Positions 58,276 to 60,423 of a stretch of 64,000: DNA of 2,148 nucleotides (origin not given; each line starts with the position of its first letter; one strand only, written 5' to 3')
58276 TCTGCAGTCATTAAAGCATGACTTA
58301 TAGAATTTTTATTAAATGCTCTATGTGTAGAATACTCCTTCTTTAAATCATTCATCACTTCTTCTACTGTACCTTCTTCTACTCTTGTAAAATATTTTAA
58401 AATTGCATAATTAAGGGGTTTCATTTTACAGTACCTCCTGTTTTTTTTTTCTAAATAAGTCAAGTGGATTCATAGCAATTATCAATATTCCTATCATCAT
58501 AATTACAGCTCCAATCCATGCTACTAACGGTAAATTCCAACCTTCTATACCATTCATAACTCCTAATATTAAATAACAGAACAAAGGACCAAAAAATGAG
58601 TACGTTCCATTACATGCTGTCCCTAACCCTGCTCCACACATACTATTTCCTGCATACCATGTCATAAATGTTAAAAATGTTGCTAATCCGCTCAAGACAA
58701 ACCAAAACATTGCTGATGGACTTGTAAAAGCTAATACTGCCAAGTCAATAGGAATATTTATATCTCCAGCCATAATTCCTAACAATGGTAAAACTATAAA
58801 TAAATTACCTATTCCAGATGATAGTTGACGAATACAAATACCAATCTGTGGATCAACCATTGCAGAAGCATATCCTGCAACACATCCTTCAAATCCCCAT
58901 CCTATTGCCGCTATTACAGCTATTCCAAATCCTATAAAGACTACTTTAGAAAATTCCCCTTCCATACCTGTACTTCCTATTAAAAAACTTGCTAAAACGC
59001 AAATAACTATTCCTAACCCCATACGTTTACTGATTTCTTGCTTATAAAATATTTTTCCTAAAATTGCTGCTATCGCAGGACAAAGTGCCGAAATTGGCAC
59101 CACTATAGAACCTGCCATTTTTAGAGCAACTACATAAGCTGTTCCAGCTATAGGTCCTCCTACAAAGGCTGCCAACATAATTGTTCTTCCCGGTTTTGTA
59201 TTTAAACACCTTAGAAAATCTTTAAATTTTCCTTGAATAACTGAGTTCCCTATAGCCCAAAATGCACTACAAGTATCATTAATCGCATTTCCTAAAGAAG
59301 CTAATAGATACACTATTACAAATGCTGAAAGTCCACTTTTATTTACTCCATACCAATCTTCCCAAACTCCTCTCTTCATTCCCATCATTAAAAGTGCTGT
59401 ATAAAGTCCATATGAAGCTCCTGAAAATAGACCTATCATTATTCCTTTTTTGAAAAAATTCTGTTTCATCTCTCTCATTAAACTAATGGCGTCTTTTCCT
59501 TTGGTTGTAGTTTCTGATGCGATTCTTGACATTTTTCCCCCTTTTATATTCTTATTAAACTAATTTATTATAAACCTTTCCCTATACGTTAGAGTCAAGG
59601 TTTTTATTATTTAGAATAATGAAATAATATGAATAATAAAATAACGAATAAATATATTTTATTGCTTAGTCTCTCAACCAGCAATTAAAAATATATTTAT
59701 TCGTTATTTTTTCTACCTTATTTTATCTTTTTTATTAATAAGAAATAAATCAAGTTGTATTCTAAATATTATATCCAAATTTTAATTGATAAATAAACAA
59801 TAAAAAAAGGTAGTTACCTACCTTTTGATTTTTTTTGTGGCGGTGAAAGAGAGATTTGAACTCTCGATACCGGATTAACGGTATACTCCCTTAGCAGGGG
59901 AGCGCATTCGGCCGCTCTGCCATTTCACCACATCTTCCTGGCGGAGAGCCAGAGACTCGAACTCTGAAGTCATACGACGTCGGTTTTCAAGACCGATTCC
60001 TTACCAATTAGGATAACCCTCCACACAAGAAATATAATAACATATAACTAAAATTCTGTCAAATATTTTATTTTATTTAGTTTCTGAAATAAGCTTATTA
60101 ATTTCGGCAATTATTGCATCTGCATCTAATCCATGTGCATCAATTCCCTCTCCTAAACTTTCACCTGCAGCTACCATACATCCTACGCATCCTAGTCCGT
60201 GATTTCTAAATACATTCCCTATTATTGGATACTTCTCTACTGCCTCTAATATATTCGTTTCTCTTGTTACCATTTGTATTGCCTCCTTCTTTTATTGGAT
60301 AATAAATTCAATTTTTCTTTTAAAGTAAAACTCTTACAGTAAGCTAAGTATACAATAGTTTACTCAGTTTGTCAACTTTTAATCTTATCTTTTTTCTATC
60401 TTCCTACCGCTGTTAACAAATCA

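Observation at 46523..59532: Choline-type glycyl-radical microcompartment locus (CutC/CutD) in a Fusobacteriota-like genome, with an atypical minimal composition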

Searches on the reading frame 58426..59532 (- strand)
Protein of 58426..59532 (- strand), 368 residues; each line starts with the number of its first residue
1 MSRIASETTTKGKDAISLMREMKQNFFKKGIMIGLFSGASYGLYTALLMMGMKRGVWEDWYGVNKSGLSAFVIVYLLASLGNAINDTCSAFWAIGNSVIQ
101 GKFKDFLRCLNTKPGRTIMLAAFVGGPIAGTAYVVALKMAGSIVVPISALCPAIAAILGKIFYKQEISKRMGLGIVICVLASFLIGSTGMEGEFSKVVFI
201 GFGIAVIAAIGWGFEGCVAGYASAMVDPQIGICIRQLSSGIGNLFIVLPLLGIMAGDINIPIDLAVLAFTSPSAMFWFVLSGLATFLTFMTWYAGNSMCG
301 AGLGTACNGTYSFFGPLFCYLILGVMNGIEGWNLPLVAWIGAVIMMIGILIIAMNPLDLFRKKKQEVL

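Call 5: search_protein_families(library=pfam, proteins=[window:58426-59532:-], max_evalue=0.01)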
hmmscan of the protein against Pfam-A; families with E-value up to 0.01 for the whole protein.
window:58426-59532:- (368 aa): 1 family
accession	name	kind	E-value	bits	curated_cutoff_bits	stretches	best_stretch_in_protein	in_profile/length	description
PF00892.27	EamA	-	1.4e-06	29.1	28.2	1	106-185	62-133/135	EamA-like transporter family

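Call 6: search_protein_families(library=ncbifam, proteins=[window:58426-59532:-], max_evalue=0.001)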
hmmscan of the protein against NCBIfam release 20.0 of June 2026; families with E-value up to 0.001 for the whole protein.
window:58426-59532:- (368 aa): 1 family
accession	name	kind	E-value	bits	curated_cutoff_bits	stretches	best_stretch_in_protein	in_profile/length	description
TIGR03340.1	phn_DUF6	hypoth_equivalog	0.00034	20.4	288.15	0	132-210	75-154/281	phosphonate utilization associated putative membrane protein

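Call 37: search_solved_structures(query=window:58426-59532:-, max_evalue=1)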
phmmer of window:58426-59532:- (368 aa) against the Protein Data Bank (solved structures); distinct sequences matched with E-value up to 1: 1.
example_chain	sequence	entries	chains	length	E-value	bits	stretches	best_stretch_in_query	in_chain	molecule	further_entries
7b0k_A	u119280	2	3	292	2e-08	37.1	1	83-248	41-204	Drug/metabolite transporter (DMT) superfamily permease | LicB protein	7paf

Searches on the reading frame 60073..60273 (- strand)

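Call 39: search_protein_families(library=pfam, proteins=[window:60073-60273:-], max_evalue=10)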
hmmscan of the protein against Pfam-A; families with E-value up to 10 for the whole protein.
window:60073-60273:- (66 aa): 2 families
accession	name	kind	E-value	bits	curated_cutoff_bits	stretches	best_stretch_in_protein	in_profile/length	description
PF08984.16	DUF1858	-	4.8e-11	43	32.2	1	3-55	2-59/59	Domain of unknown function (DUF1858)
PF04405.19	ScdA_N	-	0.02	15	32.5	1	14-61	11-55/56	Domain of Unknown function (DUF542)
